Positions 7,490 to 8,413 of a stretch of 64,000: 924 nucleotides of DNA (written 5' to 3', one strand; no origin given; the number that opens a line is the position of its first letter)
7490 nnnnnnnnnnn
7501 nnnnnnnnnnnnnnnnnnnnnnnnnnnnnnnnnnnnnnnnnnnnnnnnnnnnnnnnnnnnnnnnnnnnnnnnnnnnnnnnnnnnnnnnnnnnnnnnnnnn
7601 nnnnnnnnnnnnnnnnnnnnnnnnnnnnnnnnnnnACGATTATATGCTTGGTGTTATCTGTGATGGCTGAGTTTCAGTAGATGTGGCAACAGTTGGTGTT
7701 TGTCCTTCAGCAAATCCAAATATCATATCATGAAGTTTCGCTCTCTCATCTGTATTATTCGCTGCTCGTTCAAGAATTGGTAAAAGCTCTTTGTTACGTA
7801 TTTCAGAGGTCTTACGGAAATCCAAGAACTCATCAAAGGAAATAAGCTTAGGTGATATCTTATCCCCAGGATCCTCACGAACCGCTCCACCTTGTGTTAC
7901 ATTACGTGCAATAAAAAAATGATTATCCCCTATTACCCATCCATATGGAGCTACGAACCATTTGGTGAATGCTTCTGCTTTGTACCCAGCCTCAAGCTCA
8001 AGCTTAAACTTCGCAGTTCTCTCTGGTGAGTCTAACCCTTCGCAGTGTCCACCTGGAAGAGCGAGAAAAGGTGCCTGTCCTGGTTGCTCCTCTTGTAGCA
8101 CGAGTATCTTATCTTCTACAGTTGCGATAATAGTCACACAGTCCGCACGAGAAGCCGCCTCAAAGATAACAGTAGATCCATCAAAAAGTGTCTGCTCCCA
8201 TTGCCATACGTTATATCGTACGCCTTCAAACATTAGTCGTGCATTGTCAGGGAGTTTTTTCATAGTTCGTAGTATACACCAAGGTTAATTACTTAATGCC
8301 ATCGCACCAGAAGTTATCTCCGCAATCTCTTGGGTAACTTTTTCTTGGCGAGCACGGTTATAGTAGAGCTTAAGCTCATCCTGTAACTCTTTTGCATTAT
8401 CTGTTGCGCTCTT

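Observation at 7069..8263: Tandem NUDIX paralogs embedded between atpG and atpD, with complementary degeneration of the Nudix box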

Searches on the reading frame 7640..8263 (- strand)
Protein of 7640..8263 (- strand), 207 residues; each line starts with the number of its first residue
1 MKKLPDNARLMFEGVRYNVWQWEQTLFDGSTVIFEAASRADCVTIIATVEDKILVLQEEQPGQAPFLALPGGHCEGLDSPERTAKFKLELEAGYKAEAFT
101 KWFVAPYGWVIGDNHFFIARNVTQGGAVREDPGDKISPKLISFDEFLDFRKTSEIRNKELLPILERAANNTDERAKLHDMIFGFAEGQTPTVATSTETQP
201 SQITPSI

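Call 3: search_protein_families(library=pfam, proteins=[window:7640-8263:-], max_evalue=1)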
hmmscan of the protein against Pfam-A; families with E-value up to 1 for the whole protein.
window:7640-8263:- (207 aa): 2 families
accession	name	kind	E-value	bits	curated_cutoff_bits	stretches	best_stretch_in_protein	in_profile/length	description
PF00293.34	NUDIX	-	0.0001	22.8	21.1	1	42-155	5-125/134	NUDIX domain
PF08865.16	DUF1830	-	0.22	11.9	25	1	18-40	19-41/66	Domain of unknown function (DUF1830)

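Call 4: search_protein_families(library=ncbifam, proteins=[window:7640-8263:-], max_evalue=1)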
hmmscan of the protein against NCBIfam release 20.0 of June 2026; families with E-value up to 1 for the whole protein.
window:7640-8263:- (207 aa): 3 families
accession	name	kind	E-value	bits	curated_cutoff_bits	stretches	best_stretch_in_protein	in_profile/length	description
NF008736.0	PRK11762.1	equivalog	0.03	13.9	169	1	37-101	44-110/186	ADP compounds hydrolase NudE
NF045878.1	Mbov_0186_LP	subfamily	0.11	11.3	400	1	138-160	334-356/468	Mbov_0186 family lipoprotein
NF008044.0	PRK10776.1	equivalog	0.12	12.3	148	1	43-101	8-67/130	8-oxo-dGTP diphosphatase MutT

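Call 7: search_solved_structures(query=window:7640-8263:-, max_evalue=1, show_alignments=2)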
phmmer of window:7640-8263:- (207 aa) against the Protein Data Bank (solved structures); distinct sequences matched with E-value up to 1: 6.
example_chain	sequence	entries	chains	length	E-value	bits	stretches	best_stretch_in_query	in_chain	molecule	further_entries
8wv3_A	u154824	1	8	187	2e-05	27.6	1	26-157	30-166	ADP-ribose pyrophosphatase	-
9jax_E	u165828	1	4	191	2e-05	27.6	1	26-158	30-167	ADP-ribose pyrophosphatase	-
8zr8_A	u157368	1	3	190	2.1e-05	27.6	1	26-158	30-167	Methanol dehydrogenase activator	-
4ilq_A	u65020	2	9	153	0.035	17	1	68-157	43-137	CT771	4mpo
2b0v_A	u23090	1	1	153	0.12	15.4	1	43-142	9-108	NUDIX hydrolase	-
4dyw_A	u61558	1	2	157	0.73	12.7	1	39-105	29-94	MutT/NUDIX family protein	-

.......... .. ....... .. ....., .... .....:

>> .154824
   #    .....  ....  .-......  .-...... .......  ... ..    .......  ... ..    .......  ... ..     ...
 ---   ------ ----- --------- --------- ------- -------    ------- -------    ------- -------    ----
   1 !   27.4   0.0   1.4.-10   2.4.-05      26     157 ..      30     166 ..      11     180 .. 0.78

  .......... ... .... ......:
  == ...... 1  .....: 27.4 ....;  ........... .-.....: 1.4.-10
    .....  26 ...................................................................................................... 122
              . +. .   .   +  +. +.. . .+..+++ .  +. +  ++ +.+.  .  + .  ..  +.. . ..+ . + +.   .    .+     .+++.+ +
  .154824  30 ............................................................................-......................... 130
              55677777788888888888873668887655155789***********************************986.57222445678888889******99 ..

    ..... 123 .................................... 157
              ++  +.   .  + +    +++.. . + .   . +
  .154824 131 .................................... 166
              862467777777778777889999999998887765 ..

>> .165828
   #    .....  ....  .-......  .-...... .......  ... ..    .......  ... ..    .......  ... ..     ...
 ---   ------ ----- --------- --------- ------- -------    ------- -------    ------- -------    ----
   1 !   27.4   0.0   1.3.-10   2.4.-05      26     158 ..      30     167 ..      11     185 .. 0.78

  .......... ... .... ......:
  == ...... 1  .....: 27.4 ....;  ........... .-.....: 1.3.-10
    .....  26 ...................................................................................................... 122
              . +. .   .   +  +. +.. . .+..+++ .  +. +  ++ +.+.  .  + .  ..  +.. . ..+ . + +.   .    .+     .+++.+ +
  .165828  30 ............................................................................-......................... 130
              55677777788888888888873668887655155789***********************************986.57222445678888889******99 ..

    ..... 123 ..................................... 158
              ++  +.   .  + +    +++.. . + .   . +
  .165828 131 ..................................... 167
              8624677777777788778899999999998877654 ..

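Call 14: find_homologous_proteins(query=window:7640-8263:-, max_evalue=0.001)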
Query window:7640-8263:- (207 aa): 8 proteins with E <= 0.001 among 125 candidates.
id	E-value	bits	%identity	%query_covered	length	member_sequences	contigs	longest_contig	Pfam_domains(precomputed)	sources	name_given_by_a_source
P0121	7.4e-136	468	100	100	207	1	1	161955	-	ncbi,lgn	-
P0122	8.2e-106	370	84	92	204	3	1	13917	-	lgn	-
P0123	2.3e-103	362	80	96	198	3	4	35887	-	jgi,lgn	jgi:ADP-ribose pyrophosphatase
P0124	2.5e-98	346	79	94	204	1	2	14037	-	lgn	-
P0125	7.9e-47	178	50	88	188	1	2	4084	PF00293.35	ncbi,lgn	-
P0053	6.7e-46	175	47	88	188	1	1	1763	PF00293.35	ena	-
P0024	1.2e-42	164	46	87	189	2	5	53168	PF00293.35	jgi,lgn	jgi:8-oxo-dGTP pyrophosphatase MutT (NUDIX family)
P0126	3.2e-28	117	38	88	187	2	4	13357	PF00293.35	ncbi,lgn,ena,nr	ncbi:MAG: NUDIX domain-containing protein [Nanoarchaeota archaeon]|nr:NUDIX domain-containing protei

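Call 16: find_encoding_contigs(protein=P0123, flank=6000, max_places=3)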
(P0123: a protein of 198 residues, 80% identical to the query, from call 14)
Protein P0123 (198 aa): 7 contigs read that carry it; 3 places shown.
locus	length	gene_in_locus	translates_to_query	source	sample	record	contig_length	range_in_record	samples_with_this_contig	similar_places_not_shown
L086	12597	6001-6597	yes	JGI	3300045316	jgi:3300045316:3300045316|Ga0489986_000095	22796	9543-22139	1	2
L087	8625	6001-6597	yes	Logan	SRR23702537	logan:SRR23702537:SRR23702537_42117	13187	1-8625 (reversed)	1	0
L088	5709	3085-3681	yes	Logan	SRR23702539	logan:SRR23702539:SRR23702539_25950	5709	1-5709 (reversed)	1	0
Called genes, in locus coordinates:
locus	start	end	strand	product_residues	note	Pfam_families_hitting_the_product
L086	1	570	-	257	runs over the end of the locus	PF13098:Thioredoxin_2 (weak), PF13462:Thioredoxin_4, PF01323:DSBA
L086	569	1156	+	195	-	PF04279:IspA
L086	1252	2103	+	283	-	PF00119:ATP-synt_A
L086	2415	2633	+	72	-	PF00137:ATP-synt_C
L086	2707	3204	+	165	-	PF00430:ATP-synt_B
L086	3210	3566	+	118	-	PF00213:OSCP (weak)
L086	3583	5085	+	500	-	PF02874:ATP-synt_ab_N, PF00006:ATP-synt_ab, PF00306:ATP-synt_ab_C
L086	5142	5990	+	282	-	PF00231:ATP-synt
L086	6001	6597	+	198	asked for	-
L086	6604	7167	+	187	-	PF00293:NUDIX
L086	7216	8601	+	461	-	PF02874:ATP-synt_ab_N, PF00006:ATP-synt_ab, PF22919:ATP-synt_VA_C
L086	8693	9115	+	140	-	PF02823:ATP-synt_DE_N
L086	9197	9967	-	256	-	PF02673:BacA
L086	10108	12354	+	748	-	PF00005:ABC_tran (faint), PF02463:SMC_N, PF13175:AAA_15, PF13476:AAA_23 (faint), PF13304:AAA_21 (weak)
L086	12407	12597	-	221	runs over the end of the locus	PF00078:RVT_1 (weak)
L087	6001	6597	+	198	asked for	-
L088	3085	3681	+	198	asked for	-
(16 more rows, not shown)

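Call 17: find_encoding_contigs(protein=P0122, flank=6000, max_places=2)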
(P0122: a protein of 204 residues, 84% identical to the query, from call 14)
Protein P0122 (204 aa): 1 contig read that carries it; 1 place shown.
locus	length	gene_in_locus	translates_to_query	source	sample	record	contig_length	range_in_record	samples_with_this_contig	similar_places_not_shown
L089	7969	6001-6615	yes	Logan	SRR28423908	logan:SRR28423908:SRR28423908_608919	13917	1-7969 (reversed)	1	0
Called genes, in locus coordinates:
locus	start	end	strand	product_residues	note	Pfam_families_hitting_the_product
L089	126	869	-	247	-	PF13098:Thioredoxin_2 (faint), PF13462:Thioredoxin_4, PF01323:DSBA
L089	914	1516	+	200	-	PF04279:IspA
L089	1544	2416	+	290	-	PF00119:ATP-synt_A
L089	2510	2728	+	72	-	PF00137:ATP-synt_C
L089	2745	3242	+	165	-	PF00430:ATP-synt_B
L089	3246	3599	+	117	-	PF00213:OSCP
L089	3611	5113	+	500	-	PF02874:ATP-synt_ab_N, PF00006:ATP-synt_ab, PF00306:ATP-synt_ab_C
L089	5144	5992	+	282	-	PF00231:ATP-synt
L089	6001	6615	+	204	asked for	-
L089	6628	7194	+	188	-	PF00293:NUDIX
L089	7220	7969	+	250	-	?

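Call 18: find_encoding_contigs(protein=P0124, flank=6000, max_places=2)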
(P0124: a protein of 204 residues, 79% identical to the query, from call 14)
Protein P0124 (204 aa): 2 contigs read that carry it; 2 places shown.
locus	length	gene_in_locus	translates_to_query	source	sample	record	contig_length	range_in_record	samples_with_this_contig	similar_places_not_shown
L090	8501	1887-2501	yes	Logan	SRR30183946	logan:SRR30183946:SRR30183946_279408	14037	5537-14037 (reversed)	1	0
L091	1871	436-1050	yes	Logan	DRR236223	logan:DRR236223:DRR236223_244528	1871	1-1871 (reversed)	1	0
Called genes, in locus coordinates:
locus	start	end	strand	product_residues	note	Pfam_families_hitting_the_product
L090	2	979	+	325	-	?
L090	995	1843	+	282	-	PF00231:ATP-synt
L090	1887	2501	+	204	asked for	-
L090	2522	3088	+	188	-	PF00293:NUDIX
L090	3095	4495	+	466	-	PF02874:ATP-synt_ab_N, PF00006:ATP-synt_ab, PF22919:ATP-synt_VA_C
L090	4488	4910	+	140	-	PF02823:ATP-synt_DE_N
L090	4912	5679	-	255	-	PF02673:BacA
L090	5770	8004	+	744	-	PF00005:ABC_tran (faint), PF02463:SMC_N, PF13175:AAA_15, PF13476:AAA_23, PF13304:AAA_21 (weak)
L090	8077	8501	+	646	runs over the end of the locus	PF08206:OB_RNB (weak), PF17849:OB_Dis3 (weak), PF17876:CSD2, PF00773:RNB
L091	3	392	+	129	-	?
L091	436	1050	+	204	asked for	-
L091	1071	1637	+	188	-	PF00293:NUDIX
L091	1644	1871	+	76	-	?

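Call 48: predict_structure(alignment_id=A4)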
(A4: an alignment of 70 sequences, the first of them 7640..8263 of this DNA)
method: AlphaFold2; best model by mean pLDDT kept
length: 207 residues; sequences in the alignment: 70
mean_pLDDT: 90.3   pTM: 0.80
mean pLDDT of the five models: 90.3, 90.2, 89.9, 89.6, 89.5
residues with pLDDT >= 90: 156; 70-90: 31; 50-70: 19; < 50: 1
segments of 3 or more residues with pLDDT < 50: none
pLDDT, mean of each block of 10 residues (from residue 1): 90 94 98 96 97 96 94 90 96 95 93 96 86 92 96 88 97 97 68 60 71
secondary structure, 60 per line:
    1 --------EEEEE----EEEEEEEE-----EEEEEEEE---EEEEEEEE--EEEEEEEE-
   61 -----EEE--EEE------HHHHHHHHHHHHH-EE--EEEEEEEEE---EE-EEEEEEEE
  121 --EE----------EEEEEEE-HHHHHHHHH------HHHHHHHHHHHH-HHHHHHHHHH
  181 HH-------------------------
elements in order: E9-13 E18-25 E31-38 E42-49 E52-59 E66-68 E71-73 H80-92 E98-106 E113-120 E135-141 H143-151 H158-169 H171-182

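Call 51: fold_search(model_id=the predicted structure, library=pdb)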
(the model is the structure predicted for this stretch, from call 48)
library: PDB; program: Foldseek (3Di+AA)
matches with E <= 10: 1048; with E <= 0.001: 448
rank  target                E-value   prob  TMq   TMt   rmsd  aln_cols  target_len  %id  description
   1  5c7q_B                1.8e-12  1.00  0.68  0.77   3.3       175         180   17  Crystal Structure of the Bdellovibrio bacteriovorus Nucleoside Diphosphate Sugar Hydrolase (released 2016-01-20)
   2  5c7q_A                2.4e-12  1.00  0.67  0.75   3.4       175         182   17  Crystal Structure of the Bdellovibrio bacteriovorus Nucleoside Diphosphate Sugar Hydrolase (released 2016-01-20)
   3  5c7t_B                3.6e-12  1.00  0.68  0.77   3.2       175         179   17  Crystal Structure of the Bdellovibrio bacteriovorus Nucleoside Diphosphate Sugar Hydrolase in complex with ADP-ribose (released 2016-01-20)
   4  9jax_A                9.0e-12  1.00  0.67  0.75   3.6       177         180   21  Crystal structure of NUDIX hydrolase from Bacillus methanolicus (released 2025-09-03)
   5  8wv3_A                1.5e-11  1.00  0.62  0.72   4.0       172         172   19  NUDIX hydrolase from Bacillus methanolicus (released 2024-10-30)
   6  3o6z_B                1.6e-11  1.00  0.60  0.65   3.9       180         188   20  Structure of the D152A E.coli GDP-mannose hydrolase (yffh) in complex with Mg++ (released 2011-05-11)
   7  3o61_D                2.1e-11  1.00  0.59  0.63   3.8       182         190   19  Structure of the E100A E.coli GDP-mannose hydrolase (yffh) in complex with GDP-mannose and Mg++ (released 2011-05-11)
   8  5c7t_A                2.8e-11  1.00  0.67  0.75   3.2       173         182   17  Crystal Structure of the Bdellovibrio bacteriovorus Nucleoside Diphosphate Sugar Hydrolase in complex with ADP-ribose (released 2016-01-20)
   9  1viu_D                3.2e-11  1.00  0.57  0.64   4.5       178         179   19  Crystal structure of putative ADP ribose pyrophosphatase (released 2003-12-30)
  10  3o61_A                4.1e-11  1.00  0.60  0.65   3.7       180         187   20  Structure of the E100A E.coli GDP-mannose hydrolase (yffh) in complex with GDP-mannose and Mg++ (released 2011-05-11)
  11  8zr8_B                4.3e-11  1.00  0.62  0.75   3.9       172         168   20  The Crystal Structure of Nudix Hydrolase from Bacillus methanolicus C1 (released 2025-06-04)
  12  8wv3_E                4.9e-11  1.00  0.64  0.70   4.5       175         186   20  NUDIX hydrolase from Bacillus methanolicus (released 2024-10-30)
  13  3o61_C                4.9e-11  1.00  0.56  0.62   6.1       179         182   17  Structure of the E100A E.coli GDP-mannose hydrolase (yffh) in complex with GDP-mannose and Mg++ (released 2011-05-11)
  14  3o69_B                5.5e-11  1.00  0.59  0.64   3.9       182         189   19  Structure of the E100A E.coli GDP-mannose hydrolase (yffh) in complex with Mg++ (released 2011-05-11)
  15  3o52_D                5.5e-11  1.00  0.57  0.65   4.2       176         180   20  Structure of the E.coli GDP-mannose hydrolase (yffh) in complex with tartrate (released 2011-05-11)
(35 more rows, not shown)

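Call 72: search_protein_representatives(protein=window:7640-8263:-)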
Query: 207 residues. Proteins with E-value up to 0.001 (for the whole library): 789; up to 1e-10: 457; up to 1e-30: 8. The best 150 are listed.
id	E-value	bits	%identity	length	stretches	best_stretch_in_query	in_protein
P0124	8.1e-99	345.7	80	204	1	11-205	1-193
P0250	1.7e-41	158.6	46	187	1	1-181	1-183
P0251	1.9e-38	148.6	42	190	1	1-181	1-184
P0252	1.2e-34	136.2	42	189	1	3-183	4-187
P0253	1.2e-34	136.1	40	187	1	1-181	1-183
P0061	1.5e-33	132.6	42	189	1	1-181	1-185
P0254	1.2e-31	126.4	40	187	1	2-183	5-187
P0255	4.8e-31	124.4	39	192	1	2-167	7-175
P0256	1.6e-30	122.7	38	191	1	3-183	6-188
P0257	2.3e-30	122.2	38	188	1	3-183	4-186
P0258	4.0e-30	121.4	39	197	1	4-182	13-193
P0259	4.8e-30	121.1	40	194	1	2-178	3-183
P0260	5.9e-30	120.9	39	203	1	2-186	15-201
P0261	1.0e-29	120.1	45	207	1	4-149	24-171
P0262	4.4e-29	118.0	36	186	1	1-182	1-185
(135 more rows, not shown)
